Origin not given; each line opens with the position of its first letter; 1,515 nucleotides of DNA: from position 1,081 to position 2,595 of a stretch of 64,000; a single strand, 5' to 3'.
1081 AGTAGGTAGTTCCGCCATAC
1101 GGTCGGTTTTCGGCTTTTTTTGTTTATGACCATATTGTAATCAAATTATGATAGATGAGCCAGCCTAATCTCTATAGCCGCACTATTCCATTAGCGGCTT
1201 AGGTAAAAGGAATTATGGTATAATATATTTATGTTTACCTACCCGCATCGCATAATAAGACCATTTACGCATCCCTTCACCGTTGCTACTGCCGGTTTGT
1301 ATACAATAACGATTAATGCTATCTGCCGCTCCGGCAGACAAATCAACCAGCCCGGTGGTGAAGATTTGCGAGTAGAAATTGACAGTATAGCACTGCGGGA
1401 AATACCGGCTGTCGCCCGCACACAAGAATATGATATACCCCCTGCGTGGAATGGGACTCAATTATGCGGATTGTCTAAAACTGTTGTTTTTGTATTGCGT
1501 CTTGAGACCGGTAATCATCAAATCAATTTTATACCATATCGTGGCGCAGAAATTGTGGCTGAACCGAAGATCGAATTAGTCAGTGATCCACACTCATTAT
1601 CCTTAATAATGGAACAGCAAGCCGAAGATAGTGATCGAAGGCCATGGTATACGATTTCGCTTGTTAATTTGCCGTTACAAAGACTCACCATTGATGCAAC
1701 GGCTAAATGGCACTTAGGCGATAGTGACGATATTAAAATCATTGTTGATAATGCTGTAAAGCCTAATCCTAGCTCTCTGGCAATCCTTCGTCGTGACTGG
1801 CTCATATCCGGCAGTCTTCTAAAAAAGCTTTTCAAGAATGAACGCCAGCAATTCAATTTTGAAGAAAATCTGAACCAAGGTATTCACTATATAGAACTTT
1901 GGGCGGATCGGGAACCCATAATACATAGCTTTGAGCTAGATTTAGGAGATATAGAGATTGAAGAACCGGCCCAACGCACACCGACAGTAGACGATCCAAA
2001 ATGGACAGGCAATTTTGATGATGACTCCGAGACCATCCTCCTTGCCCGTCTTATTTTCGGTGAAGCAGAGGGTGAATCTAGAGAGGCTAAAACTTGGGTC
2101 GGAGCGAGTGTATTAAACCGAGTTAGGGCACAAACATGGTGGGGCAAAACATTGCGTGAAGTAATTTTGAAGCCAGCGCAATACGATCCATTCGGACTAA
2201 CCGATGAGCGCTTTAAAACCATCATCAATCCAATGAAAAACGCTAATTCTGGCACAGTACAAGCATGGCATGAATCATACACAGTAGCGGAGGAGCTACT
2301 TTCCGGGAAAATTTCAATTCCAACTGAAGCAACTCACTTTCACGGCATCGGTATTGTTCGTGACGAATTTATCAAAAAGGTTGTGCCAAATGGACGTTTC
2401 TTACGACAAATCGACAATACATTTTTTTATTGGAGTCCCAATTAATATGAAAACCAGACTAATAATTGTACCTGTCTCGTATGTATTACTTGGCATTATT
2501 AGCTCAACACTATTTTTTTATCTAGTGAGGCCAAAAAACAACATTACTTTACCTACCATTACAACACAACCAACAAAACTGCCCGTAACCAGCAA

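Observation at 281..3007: AT-rich three-gene module at the window edge: consensus-promoter-driven unknown protein plus a leaderless SleB-domain hydrolase translationally coupled to a membrane protein (lysis-cassette-like)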

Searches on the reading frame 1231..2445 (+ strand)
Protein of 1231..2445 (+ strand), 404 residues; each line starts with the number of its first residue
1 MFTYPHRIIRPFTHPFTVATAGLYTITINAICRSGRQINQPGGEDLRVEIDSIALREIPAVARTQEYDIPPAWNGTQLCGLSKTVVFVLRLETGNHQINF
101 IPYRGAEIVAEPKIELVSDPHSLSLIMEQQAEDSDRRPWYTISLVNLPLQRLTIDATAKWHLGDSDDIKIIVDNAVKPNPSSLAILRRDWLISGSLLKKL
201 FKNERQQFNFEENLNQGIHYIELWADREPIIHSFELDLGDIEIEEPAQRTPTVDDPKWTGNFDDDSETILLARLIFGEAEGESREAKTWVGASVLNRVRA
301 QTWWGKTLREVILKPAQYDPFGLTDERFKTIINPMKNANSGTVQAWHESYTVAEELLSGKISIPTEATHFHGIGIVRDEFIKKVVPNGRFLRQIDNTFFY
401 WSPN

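Call 4: search_protein_families(library=pfam, proteins=[window:1231-2445:+], max_evalue=1)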
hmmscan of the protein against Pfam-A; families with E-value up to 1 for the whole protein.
window:1231-2445:+ (404 aa): 2 families
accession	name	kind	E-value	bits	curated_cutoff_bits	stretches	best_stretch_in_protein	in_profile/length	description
PF07486.17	Hydrolase_2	-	3.3e-10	40.9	27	1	281-400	1-100/100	Cell Wall Hydrolase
PF17829.7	GH115_C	-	0.071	13.4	24.1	1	16-102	62-146/172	Glycosyl hydrolase family 115 C-terminal domain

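Call 5: search_protein_families(library=ncbifam, proteins=[window:1231-2445:+], max_evalue=1)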
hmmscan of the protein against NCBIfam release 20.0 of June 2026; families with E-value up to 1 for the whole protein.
window:1231-2445:+ (404 aa): 1 family
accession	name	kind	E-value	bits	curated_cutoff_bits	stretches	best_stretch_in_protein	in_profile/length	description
TIGR02869.1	spore_SleB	equivalog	6.5e-07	29.4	236.5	1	265-320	86-140/201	spore cortex-lytic enzyme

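Call 6: search_protein_families(library=phrogs, proteins=[window:1231-2445:+], max_evalue=1)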
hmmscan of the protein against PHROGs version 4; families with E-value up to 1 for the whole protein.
window:1231-2445:+ (404 aa): 6 families
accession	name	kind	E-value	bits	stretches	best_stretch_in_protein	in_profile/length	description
phrog_938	-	lysis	2.6e-07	29.1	1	265-400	50-170/2185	endolysin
phrog_15649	-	lysis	6.2e-06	25.5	1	263-370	228-327/1079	endolysin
phrog_30550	-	unknown function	6e-05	23.8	1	264-321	85-144/220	-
phrog_14642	-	lysis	0.00012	22.6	1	265-321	100-155/215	endolysin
phrog_17417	-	unknown function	0.0019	19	1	268-318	83-132/192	-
phrog_38339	-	unknown function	0.064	14.2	1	265-362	69-162/193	-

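Call 10: find_homologous_proteins(query=window:1231-2445:+)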
Query window:1231-2445:+ (404 aa): 256 proteins with E <= 0.001 among 5623 candidates; the best 120 are listed.
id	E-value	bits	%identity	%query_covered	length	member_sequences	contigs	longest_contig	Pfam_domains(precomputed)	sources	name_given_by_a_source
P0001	5.1e-276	933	100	100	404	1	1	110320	PF07486.18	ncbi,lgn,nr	ncbi:MAG: cell wall hydrolase [bacterium]|nr:cell wall hydrolase [bacterium]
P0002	1.2e-166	573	63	99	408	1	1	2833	PF07486.18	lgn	-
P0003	7.1e-134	465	54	99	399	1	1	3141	PF07486.18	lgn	-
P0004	2.4e-132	460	54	99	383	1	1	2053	PF07486.18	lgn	-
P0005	2.0e-130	453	53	99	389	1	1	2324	PF07486.18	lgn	-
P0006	2.3e-118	414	48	99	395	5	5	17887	PF07486.18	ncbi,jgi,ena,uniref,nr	ncbi:MAG: hypothetical protein COU82_00535 [Candidatus Portnoybacteria bacterium CG10_big_fil_rev_8_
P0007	2.9e-118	413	47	99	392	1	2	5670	PF07486.18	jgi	-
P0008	5.9e-117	409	64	69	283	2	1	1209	PF07486.18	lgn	-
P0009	3.1e-115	403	47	100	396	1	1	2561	PF07486.18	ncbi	-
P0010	3.7e-114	400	47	100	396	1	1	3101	PF07486.18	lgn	-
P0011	5.1e-113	396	47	99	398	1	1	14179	PF07486.18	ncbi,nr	ncbi:cell wall hydrolase [Patescibacteria group bacterium]|nr:cell wall hydrolase [Patescibacteria g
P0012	1.6e-111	391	46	100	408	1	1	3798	PF07486.18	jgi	-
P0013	1.7e-111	391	44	100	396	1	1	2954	PF07486.18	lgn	-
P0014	4.8e-109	383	46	99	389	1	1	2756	PF07486.18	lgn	-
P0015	5.0e-108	380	47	96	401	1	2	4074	PF07486.18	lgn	-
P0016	1.9e-107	378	50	92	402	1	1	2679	PF07486.18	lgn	-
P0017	3.7e-107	377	44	100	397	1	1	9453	PF07486.18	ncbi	-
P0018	4.4e-107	377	46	99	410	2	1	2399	PF07486.18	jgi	-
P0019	1.6e-106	375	46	98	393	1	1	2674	PF07486.18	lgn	-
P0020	1.8e-106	375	46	99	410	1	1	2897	PF07486.18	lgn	-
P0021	4.2e-106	373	45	99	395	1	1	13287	PF07486.18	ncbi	-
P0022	5.6e-106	373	46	99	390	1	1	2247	PF07486.18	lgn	-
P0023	9.8e-106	372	46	99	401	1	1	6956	PF07486.18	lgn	-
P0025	2.7e-104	367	44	99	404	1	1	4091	PF07486.18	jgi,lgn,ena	-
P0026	4.6e-104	367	45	98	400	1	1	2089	PF07486.18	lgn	-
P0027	5.5e-104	366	49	86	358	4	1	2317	PF07486.18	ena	-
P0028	5.8e-104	366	43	99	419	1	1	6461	PF07486.18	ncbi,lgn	-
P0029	2.2e-103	364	45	98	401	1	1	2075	PF07486.18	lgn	-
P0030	2.5e-102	361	46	98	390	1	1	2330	PF07486.18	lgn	-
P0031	4.5e-102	360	44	100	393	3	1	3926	PF07486.18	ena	-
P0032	1.0e-101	359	43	99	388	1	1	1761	PF07486.18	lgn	-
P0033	2.4e-101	358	45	98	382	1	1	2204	PF07486.18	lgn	-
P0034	7.6e-101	356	46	98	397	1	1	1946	PF07486.18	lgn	-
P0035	2.7e-100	354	44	98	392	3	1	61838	PF07486.18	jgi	-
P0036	2.7e-100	354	45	92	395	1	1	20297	PF07486.18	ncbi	ncbi:MAG: cell wall hydrolase [Patescibacteria group bacterium]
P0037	1.4e-99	352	47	99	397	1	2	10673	PF07486.18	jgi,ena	-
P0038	1.4e-99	352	44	96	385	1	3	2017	PF07486.18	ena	-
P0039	2.6e-99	351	43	99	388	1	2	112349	PF07486.18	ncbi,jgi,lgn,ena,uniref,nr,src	ncbi:MAG: hypothetical protein A3J93_04400 [Candidatus Magasanikbacteria bacterium RIFOXYC2_FULL_42_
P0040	5.8e-99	350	43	97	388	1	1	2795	PF07486.18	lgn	-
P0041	1.4e-98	349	43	99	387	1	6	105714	PF07486.18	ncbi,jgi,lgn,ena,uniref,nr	ncbi:MAG: hypothetical protein US42_C0004G0045 [Candidatus Magasanikbacteria bacterium GW2011_GWC2_3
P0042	4.7e-98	347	45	97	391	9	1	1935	PF07486.18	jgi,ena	-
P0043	6.0e-98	346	45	98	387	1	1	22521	PF07486.18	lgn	-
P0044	8.9e-98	346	46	93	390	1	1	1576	PF07486.18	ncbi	-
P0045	1.1e-96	342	43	99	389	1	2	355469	PF07486.18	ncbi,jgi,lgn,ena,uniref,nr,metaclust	ncbi:MAG: hypothetical protein A3J93_00985 [Candidatus Magasanikbacteria bacterium RIFOXYC2_FULL_42_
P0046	1.3e-96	342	44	96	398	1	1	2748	PF07486.18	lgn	-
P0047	4.2e-96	340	44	99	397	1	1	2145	PF07486.18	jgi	-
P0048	1.9e-94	335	43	99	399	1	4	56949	PF07486.18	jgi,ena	-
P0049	4.3e-93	330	45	92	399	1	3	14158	PF07486.18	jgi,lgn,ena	-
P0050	5.0e-93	330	45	97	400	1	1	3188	PF07486.18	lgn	-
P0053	9.4e-92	326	40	99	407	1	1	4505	PF07486.18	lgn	-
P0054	2.0e-91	325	42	99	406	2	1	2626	PF07486.18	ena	-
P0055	4.4e-91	324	41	99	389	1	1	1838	PF07486.18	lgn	-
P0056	5.1e-91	324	44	91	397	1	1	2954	PF07486.18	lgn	-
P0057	5.9e-91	323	42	100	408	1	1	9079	PF07486.18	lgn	-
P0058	9.5e-91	323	43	98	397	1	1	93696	PF07486.18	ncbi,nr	ncbi:MAG: cell wall hydrolase [Candidatus Magasanikbacteria bacterium]|nr:cell wall hydrolase [Candi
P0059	6.6e-90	320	42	99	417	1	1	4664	PF07486.18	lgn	-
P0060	3.6e-89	318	42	98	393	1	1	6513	PF07486.18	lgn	-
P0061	3.7e-89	317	41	99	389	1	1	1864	PF07486.18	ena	-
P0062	7.8e-89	316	41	98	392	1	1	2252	PF07486.18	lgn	-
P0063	1.5e-88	315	41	98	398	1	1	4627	PF07486.18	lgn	-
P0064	2.7e-88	315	41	96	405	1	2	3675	PF07486.18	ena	-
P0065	3.5e-88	314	44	96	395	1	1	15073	PF07486.18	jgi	-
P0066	1.5e-87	312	41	98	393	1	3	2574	PF07486.18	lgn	-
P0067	2.3e-87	312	40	98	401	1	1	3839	PF07486.18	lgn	-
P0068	6.2e-87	310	42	98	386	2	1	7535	PF07486.18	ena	-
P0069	8.3e-87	310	42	98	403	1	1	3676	PF07486.18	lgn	-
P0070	1.2e-86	309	42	92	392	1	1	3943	PF07486.18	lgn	-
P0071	1.6e-86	309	42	99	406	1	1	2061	PF07486.18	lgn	-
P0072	2.4e-86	308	40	98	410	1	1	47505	PF07486.18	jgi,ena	-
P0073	2.4e-86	308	39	99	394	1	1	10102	PF07486.18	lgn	-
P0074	3.3e-86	308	44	92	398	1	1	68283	PF07486.18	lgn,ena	-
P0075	4.9e-86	307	41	96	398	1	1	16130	PF07486.18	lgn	-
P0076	5.0e-86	307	41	92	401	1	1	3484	PF07486.18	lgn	-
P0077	5.4e-86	307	40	97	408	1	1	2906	PF07486.18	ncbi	-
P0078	5.9e-86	307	41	90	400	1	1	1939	PF07486.18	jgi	jgi:hypothetical protein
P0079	1.9e-85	305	40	99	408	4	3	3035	PF07486.18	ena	-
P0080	2.0e-85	305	41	98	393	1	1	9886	PF07486.18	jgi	jgi:hypothetical protein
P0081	2.3e-85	305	42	95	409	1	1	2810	PF07486.18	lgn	-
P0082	6.4e-85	304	42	97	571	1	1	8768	PF07486.18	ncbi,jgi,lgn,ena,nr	ncbi:hypothetical protein DRH27_02000 [Candidatus Falkowbacteria bacterium]|nr:MAG: hypothetical pro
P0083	8.0e-85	303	41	98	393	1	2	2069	PF07486.18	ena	-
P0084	9.2e-85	303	41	98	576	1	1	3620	PF07486.18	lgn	-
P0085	9.6e-85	303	40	99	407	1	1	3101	PF07486.18,PF17829.8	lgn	-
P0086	1.3e-84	302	41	99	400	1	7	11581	PF07486.18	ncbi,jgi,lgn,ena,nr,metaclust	ncbi:MAG: hypothetical protein A2288_01090 [Candidatus Moranbacteria bacterium RIFOXYA12_FULL_44_15]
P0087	1.4e-84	302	40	100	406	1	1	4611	PF07486.18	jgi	-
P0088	1.6e-84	302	40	98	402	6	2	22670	PF07486.18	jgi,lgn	-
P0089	2.0e-84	302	39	98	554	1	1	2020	PF07486.18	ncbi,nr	ncbi:cell wall hydrolase, partial [Patescibacteria group bacterium]|nr:cell wall hydrolase [Patescib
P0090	2.6e-84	302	38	100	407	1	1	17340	PF07486.18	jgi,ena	-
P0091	4.3e-84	301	41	92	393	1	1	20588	PF07486.18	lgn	-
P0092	5.5e-84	300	42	95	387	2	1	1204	PF07486.18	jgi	jgi:hypothetical protein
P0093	9.3e-84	300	40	92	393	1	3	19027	PF07486.18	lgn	-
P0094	2.1e-83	299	40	100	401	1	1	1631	PF07486.18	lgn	-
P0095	4.5e-83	297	42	90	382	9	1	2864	PF07486.18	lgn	-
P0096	1.1e-82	296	38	100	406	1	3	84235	PF07486.18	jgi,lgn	-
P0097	1.4e-82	296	39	99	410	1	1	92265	PF07486.18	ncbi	-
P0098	1.6e-82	296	38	99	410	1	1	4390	PF07486.18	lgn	-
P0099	1.7e-82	296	39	98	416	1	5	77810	PF07486.18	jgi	-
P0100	7.8e-82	293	40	97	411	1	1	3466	PF07486.18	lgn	-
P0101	1.3e-81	293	42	94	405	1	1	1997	PF07486.18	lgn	-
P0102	2.8e-81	292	40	97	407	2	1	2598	PF07486.18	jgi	-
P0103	7.5e-81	290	40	98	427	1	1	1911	PF07486.18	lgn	-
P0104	8.4e-81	290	40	100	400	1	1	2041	PF07486.18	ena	-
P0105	9.5e-81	290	51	70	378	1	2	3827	PF07486.18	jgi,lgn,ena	-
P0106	1.1e-80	290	39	99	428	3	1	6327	PF07486.18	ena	-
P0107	1.2e-80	289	38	98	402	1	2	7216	PF07486.18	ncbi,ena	-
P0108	1.5e-80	289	41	95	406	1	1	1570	PF07486.18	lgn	-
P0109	1.6e-80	289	40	97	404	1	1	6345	PF07486.18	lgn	-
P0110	1.6e-80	289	37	98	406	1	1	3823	PF07486.18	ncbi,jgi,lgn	jgi:hypothetical protein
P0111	2.8e-80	288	38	94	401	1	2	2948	PF07486.18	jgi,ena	-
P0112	4.3e-80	288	37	100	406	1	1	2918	PF07486.18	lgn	-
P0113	4.8e-80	287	39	95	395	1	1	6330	PF07486.18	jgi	-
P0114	5.5e-80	287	41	89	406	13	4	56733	PF07486.18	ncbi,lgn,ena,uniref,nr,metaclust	ncbi:MAG: hypothetical protein US54_C0001G0062 [Candidatus Roizmanbacteria bacterium GW2011_GWA2_37_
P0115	5.6e-80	287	38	99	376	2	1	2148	PF07486.18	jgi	-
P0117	1.2e-79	286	38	99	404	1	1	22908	PF07486.18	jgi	jgi:hypothetical protein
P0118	1.8e-79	286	41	88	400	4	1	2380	PF07486.18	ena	-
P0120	2.4e-79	285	37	98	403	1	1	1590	PF07486.18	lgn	-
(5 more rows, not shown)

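Call 11: find_encoding_contigs(protein=P0001, flank=10000, max_places=3)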
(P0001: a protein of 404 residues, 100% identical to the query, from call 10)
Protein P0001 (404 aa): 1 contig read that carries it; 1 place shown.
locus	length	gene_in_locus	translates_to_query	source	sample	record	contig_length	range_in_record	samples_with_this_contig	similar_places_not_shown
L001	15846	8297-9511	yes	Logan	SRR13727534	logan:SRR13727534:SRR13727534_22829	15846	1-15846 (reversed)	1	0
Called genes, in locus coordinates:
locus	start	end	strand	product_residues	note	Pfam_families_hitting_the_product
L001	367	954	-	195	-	PF00334:NDK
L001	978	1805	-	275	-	PF00753:Lactamase_B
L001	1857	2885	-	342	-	PF00389:2-Hacid_dh, PF02826:2-Hacid_dh_C, PF03446:NAD_binding_2 (weak)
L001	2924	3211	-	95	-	-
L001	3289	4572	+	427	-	PF13660:DUF4147, PF05161:MOFRL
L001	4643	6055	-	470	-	PF03772:Competence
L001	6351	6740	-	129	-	-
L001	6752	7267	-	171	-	-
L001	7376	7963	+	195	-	-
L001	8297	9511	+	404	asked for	PF07486:Hydrolase_2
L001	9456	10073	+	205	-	-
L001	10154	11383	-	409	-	PF00091:Tubulin, PF12327:FtsZ_C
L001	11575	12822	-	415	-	PF11104:PilM_2 (faint), PF02491:SHS2_FTSA, PF06723:MreB_Mbl, PF14450:FtsA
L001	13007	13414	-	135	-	PF01219:DAGK_prokar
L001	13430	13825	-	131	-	PF02130:YbeY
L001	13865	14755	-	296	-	-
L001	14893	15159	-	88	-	PF01165:Ribosomal_S21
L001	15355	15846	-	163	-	?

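Call 14: find_related_loci(query=A1, collection=genome_contigs, flank=8000)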
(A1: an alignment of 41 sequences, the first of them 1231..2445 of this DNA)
Query A1 (404 aa) in genome_contigs; peptide patterns used: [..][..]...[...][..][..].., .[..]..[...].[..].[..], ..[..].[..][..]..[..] (x = any residue, [..] = any of these).
279 stretches matched a pattern; 147 encode a relative of the query (tblastn E <= 1e-3); the best 80 are kept; 80 distinct loci.
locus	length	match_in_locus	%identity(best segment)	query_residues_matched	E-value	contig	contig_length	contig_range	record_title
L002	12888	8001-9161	52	12-404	7e-136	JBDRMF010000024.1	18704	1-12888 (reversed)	MAG: Patescibacteria group bacterium isolate MEGAHIT-group-1.819 k141_166395, whole genome shotgun sequence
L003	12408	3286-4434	47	15-404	2e-113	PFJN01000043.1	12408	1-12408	MAG: Candidatus Pacebacteria bacterium CG_4_10_14_3_um_filter_34_15 CG_4_10_14_3_um_filter_scaffold_3567_c, whole genome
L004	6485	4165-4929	62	3-256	3e-109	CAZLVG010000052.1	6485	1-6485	MAG TPA_asm: uncultured Candidatus Saccharibacteria bacterium isolate SRP141376_co1_332 genome assembly, contig: NODE_20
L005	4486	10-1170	46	12-404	9e-110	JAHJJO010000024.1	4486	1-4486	MAG: Patescibacteria group bacterium isolate Modern_marine_rock_biofilm.mb.41 Modern_marine_rock.mb.41_k141_149372, whol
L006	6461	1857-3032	43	4-404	4e-109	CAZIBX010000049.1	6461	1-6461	MAG TPA_asm: uncultured Pseudomonadales bacterium isolate binchicken_co118_362 genome assembly, contig: NODE_16027_lengt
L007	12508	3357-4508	44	4-400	4e-107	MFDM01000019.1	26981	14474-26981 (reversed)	MAG: Candidatus Daviesbacteria bacterium RIFCSPLOWO2_01_FULL_39_12 rifcsplowo2_01_scaffold_2719, whole genome shotgun se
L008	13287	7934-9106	45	4-404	3e-111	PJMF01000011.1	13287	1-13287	MAG: Candidatus Paceibacterota bacterium isolate Amazon_FNV_2010_13_2_2 contig_75_29956211_length_13287_multi_5_in_1_out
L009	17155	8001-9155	43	7-404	6e-105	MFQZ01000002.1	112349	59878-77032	MAG: Candidatus Magasanikbacteria bacterium RIFOXYC2_FULL_42_28 rifoxyc2_full_scaffold_141, whole genome shotgun sequenc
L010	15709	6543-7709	41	5-404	3e-102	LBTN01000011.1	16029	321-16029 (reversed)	MAG: Candidatus Magasanikbacteria bacterium GW2011_GWA2_37_8 US58_C0011, whole genome shotgun sequence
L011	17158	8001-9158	43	7-404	3e-102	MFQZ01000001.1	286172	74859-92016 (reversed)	MAG: Candidatus Magasanikbacteria bacterium RIFOXYC2_FULL_42_28 rifoxyc2_full_scaffold_12, whole genome shotgun sequence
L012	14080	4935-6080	44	8-400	2e-100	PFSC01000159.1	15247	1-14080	MAG: Candidatus Roizmanbacteria bacterium CG_4_9_14_0_2_um_filter_39_13 CG_4_9_14_0.2_um_filter_scaffold_2768_c, whole g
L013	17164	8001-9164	43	4-400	1e-96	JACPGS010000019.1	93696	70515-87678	MAG: Candidatus Magasanikbacteria bacterium isolate NC_groundwater_394_Ag_B-0.1um_53_17 GD18-4_B1_scaffold_479724, whole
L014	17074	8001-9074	45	4-370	2e-96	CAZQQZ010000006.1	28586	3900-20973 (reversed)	MAG TPA_asm: uncultured Candidatus Saccharibacteria bacterium isolate SRP118108_co3_458 genome assembly, contig: NODE_62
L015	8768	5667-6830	42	12-404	4e-91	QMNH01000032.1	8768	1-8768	MAG: Candidatus Falkowbacteria bacterium isolate B7_G4 B7_Guay4_scaffold_08835, whole genome shotgun sequence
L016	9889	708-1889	41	4-404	3e-91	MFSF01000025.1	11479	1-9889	MAG: Candidatus Moranbacteria bacterium RIFOXYA12_FULL_44_15 rifixya3_full_scaffold_2911, whole genome shotgun sequence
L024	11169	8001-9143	38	16-400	2e-82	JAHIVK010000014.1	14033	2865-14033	MAG: Patescibacteria group bacterium isolate MM_PC_MetaG.mb.77 MM_PC_MetaG.mb.77_k141_374293, whole genome shotgun seque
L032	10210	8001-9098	38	4-371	7e-81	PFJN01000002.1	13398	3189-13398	MAG: Candidatus Pacebacteria bacterium CG_4_10_14_3_um_filter_34_15 CG_4_10_14_3_um_filter_scaffold_5804_c, whole genome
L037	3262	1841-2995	38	8-400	3e-78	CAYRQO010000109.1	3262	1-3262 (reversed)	MAG TPA_asm: uncultured Candidatus Saccharibacteria bacterium isolate SRP286056_co1_511 genome assembly, contig: NODE_48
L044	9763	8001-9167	36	8-404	2e-74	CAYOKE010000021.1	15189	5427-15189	MAG TPA_asm: uncultured Gammaproteobacteria bacterium isolate SRP263991_co1_502 genome assembly, contig: NODE_5942_lengt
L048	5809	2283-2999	49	3-246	6e-69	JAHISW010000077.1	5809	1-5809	MAG: Patescibacteria group bacterium isolate MM_PC_MetaG.mb.190 MM_PC_MetaG.mb.190_k141_1501901, whole genome shotgun se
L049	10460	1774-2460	50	8-241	9e-69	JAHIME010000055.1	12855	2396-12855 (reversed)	MAG: Patescibacteria group bacterium isolate KR13_N2.mb.53 KR13_N2.mb.53_k141_210361, whole genome shotgun sequence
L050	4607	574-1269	48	2-237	1e-68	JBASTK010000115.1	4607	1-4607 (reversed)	MAG: Candidatus Sungiibacteriota bacterium isolate MFD03232_ilm_asm_bin45 k127_160053, whole genome shotgun sequence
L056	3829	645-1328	45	7-239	3e-65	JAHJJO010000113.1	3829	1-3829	MAG: Patescibacteria group bacterium isolate Modern_marine_rock_biofilm.mb.41 Modern_marine_rock.mb.41_k141_659486, whol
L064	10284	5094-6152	37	19-372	3e-59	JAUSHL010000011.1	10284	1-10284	MAG: Candidatus Daviesbacteria bacterium isolate E14_metabat.bin.192 E14_k141_1210642, whole genome shotgun sequence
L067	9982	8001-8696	44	7-245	1e-58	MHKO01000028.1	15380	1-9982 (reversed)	MAG: Candidatus Komeilibacteria bacterium RIFCSPLOWO2_02_FULL_48_11 rifcsplowo2_02_scaffold_29638, whole genome shotgun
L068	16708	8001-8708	43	1-242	9e-59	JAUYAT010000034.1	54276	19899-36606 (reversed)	MAG: bacterium isolate C19_concoct.bin.47 C19_k141_59445, whole genome shotgun sequence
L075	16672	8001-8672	44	10-238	4e-56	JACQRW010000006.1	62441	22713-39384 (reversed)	MAG: Candidatus Sungiibacteriota bacterium isolate NC_groundwater_1369_Ag_S-0.2um_49_53 S_p2_S4_coassembly_k141_1096684,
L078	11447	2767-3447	42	7-238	2e-55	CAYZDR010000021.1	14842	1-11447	MAG TPA_asm: uncultured Candidatus Saccharibacteria bacterium isolate binchicken_co332_114 genome assembly, contig: NODE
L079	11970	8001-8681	41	8-238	2e-54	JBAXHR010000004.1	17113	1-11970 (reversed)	MAG: Candidatus Moraniibacteriota bacterium isolate ELA328 MAG328_4, whole genome shotgun sequence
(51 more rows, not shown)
